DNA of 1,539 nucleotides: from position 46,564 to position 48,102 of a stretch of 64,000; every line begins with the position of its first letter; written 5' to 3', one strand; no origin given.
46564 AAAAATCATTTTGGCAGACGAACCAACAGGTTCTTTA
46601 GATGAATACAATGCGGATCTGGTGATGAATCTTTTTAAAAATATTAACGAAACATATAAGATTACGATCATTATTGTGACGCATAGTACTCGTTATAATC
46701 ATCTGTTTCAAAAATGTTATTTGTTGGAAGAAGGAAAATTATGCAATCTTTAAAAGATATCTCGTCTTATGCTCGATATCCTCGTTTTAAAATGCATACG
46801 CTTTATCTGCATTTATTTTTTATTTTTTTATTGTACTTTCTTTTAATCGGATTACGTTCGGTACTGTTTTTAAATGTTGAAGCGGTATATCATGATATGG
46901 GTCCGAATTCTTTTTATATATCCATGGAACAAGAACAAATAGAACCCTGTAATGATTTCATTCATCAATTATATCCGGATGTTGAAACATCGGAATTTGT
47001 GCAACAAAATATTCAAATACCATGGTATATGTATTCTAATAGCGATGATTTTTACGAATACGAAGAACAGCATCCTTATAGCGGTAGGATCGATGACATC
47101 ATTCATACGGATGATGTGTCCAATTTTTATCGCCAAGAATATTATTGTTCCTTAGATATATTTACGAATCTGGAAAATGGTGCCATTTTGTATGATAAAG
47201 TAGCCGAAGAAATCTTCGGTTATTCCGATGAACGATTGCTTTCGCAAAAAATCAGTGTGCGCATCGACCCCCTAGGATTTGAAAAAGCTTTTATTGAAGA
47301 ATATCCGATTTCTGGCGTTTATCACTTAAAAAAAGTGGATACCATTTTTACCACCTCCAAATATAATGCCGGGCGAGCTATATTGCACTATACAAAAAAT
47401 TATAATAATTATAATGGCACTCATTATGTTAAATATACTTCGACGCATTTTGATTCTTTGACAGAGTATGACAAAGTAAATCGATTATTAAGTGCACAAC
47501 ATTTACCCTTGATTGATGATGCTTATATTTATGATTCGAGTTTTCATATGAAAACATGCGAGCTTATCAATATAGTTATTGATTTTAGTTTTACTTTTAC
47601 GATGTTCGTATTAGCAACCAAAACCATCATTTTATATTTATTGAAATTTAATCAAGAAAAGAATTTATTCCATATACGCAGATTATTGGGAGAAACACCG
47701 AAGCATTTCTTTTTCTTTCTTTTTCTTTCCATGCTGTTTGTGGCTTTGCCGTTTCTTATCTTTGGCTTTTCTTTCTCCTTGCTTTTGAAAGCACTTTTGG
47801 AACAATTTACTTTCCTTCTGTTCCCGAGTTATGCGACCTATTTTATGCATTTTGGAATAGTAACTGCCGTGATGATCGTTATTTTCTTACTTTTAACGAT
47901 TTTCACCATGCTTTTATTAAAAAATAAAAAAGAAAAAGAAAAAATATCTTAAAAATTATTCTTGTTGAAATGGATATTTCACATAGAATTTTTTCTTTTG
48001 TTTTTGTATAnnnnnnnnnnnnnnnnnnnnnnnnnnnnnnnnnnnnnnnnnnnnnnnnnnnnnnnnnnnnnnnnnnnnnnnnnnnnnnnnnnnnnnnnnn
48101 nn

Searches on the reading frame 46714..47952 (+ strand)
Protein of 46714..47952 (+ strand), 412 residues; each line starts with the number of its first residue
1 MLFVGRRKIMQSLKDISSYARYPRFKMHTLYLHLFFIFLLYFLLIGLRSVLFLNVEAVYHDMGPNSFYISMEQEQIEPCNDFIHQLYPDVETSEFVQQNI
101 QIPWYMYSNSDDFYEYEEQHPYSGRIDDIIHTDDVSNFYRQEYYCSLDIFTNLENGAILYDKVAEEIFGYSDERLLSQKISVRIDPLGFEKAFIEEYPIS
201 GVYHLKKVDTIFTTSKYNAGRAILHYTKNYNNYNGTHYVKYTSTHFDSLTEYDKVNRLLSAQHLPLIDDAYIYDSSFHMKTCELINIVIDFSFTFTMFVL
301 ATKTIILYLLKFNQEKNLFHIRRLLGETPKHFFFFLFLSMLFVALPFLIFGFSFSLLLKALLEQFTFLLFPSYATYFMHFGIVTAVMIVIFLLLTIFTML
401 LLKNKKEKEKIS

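Call 81: search_protein_families(library=pfam, proteins=[window:46714-47952:+], max_evalue=0.0001)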
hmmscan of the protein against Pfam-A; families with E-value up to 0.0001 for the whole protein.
window:46714-47952:+ (412 aa): 1 family
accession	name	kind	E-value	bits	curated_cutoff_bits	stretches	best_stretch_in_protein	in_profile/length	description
PF02687.27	FtsX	-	3e-07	31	25.5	1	293-404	4-117/120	FtsX-like permease C-terminal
